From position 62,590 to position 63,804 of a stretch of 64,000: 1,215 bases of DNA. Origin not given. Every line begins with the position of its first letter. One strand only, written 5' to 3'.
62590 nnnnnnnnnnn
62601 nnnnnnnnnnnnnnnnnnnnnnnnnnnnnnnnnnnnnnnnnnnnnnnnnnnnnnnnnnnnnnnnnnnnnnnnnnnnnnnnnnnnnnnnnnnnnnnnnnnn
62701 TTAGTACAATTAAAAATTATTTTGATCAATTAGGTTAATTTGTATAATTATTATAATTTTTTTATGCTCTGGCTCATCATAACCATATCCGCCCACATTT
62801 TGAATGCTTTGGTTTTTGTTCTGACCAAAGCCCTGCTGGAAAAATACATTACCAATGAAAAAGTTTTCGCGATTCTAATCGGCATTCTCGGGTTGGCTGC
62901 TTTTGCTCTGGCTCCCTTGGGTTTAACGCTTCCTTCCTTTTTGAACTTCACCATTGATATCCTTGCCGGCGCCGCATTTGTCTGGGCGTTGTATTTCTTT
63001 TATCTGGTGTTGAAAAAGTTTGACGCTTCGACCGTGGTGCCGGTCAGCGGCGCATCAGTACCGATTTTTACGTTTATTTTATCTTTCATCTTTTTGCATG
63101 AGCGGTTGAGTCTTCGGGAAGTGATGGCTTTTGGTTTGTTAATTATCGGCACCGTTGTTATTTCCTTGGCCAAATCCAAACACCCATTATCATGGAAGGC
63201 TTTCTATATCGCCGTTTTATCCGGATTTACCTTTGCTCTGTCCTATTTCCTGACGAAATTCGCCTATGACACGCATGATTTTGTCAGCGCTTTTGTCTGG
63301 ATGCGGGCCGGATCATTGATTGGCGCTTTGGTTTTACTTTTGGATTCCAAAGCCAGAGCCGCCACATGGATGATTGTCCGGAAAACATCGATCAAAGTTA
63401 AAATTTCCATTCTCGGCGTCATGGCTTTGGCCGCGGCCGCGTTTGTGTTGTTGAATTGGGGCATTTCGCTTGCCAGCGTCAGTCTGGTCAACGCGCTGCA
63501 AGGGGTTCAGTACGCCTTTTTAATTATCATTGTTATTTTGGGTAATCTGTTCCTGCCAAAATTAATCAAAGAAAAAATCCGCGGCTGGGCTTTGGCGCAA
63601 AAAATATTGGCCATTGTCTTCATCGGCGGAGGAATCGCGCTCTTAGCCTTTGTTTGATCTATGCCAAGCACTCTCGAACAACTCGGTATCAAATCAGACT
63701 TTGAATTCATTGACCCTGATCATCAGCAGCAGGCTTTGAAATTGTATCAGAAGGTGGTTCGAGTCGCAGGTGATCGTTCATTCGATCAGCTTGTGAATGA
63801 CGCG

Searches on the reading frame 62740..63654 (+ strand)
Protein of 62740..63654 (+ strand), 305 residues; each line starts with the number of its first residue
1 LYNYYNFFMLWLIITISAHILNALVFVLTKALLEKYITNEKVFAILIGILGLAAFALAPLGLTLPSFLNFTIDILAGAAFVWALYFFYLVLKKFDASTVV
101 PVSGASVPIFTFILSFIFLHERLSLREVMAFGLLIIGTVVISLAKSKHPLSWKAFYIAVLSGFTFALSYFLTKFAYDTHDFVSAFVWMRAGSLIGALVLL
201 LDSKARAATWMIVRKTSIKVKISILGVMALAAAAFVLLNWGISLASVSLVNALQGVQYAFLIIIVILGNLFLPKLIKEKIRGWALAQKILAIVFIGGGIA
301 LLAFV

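Call 63: search_protein_families(library=pfam, proteins=[window:62740-63654:+], max_evalue=0.001)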
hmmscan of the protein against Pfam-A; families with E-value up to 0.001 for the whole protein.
window:62740-63654:+ (305 aa): 1 family
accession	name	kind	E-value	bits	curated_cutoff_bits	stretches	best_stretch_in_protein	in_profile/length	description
PF00892.27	EamA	-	9.4e-10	39.3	28.2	1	10-142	2-134/135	EamA-like transporter family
